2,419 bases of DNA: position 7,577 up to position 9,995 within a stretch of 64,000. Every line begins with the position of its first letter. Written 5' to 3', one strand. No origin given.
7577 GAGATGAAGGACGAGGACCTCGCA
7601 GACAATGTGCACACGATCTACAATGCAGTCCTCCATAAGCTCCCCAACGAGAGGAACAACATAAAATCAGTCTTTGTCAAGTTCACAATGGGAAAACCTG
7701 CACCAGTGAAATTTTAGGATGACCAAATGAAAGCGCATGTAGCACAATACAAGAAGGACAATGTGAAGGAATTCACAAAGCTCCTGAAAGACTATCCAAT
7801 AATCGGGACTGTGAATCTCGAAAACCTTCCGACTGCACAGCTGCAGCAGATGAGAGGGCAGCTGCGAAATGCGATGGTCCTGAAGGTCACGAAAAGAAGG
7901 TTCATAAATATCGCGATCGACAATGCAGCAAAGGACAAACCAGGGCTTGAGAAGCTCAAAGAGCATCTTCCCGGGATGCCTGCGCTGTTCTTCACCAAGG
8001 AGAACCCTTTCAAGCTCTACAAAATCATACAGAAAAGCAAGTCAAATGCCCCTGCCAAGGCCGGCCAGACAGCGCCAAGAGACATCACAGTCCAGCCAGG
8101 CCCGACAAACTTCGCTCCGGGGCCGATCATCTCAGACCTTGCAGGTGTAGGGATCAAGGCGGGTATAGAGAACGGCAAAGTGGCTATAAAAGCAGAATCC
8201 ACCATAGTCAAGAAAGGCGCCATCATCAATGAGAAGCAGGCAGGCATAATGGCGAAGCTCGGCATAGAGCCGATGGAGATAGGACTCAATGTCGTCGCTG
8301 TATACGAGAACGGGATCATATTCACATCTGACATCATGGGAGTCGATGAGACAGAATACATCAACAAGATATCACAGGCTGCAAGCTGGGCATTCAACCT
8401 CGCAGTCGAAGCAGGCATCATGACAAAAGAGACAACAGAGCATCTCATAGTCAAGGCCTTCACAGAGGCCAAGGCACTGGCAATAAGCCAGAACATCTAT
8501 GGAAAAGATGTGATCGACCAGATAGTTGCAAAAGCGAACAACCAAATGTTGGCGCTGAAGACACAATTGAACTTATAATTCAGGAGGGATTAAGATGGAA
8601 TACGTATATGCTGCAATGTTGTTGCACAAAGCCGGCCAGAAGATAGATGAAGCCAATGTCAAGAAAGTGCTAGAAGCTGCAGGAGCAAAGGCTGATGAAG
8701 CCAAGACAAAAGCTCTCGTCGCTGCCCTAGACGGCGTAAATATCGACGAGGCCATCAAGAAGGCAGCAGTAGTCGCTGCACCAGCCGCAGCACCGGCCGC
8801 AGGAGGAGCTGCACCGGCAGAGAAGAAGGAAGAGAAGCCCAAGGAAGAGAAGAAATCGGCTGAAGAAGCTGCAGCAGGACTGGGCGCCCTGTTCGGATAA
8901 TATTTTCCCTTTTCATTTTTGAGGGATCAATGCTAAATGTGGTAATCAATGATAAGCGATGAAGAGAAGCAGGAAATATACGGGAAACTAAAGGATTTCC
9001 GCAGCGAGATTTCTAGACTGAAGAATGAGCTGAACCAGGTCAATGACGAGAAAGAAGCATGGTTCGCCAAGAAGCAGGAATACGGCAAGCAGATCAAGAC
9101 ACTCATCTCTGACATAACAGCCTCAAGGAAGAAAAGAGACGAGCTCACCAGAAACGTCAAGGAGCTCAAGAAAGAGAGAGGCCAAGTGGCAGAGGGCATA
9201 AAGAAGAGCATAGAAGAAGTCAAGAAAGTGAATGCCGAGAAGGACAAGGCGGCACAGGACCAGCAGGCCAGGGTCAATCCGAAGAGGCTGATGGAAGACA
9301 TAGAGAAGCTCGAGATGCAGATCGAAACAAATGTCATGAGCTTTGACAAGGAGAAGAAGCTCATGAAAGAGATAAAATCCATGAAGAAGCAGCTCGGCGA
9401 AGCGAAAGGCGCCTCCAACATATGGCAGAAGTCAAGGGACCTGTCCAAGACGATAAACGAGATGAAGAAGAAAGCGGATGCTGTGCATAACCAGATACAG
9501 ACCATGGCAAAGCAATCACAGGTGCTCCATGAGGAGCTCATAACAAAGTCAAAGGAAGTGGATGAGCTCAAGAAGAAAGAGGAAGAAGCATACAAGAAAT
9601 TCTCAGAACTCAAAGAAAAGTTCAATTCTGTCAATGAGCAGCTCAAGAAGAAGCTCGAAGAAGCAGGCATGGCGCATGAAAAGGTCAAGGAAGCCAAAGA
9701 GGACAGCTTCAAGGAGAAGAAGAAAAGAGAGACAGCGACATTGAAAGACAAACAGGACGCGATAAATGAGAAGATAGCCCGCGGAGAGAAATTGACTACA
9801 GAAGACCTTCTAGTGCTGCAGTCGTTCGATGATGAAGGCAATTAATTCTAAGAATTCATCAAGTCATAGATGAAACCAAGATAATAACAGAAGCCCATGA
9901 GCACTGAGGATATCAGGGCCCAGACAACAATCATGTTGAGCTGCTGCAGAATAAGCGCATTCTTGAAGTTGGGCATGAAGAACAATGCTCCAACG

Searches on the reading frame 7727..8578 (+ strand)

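Call 36: search_protein_families(library=pfam, proteins=[window:7727-8578:+], max_evalue=0.0001)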
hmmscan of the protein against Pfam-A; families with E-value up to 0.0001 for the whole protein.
window:7727-8578:+ (283 aa): 2 families
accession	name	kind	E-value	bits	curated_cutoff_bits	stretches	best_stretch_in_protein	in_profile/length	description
PF00466.25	Ribosomal_L10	-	5.4e-21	75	22.8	1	7-104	4-98/100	Ribosomal protein L10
PF17777.6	RL10P_insert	-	4.8e-17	62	29.1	1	110-180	1-71/71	Insertion domain in 60S ribosomal protein L10P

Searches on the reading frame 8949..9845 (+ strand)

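Call 36: search_protein_families(library=pfam, proteins=[window:8949-9845:+], max_evalue=0.0001)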
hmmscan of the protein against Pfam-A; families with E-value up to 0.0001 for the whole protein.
window:8949-9845:+ (298 aa): 1 family
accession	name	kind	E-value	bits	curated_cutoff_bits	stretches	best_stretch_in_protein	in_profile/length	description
PF23435.1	DUF7121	-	5.2e-12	46.2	29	1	13-291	36-302/307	Family of unknown function (DUF7121)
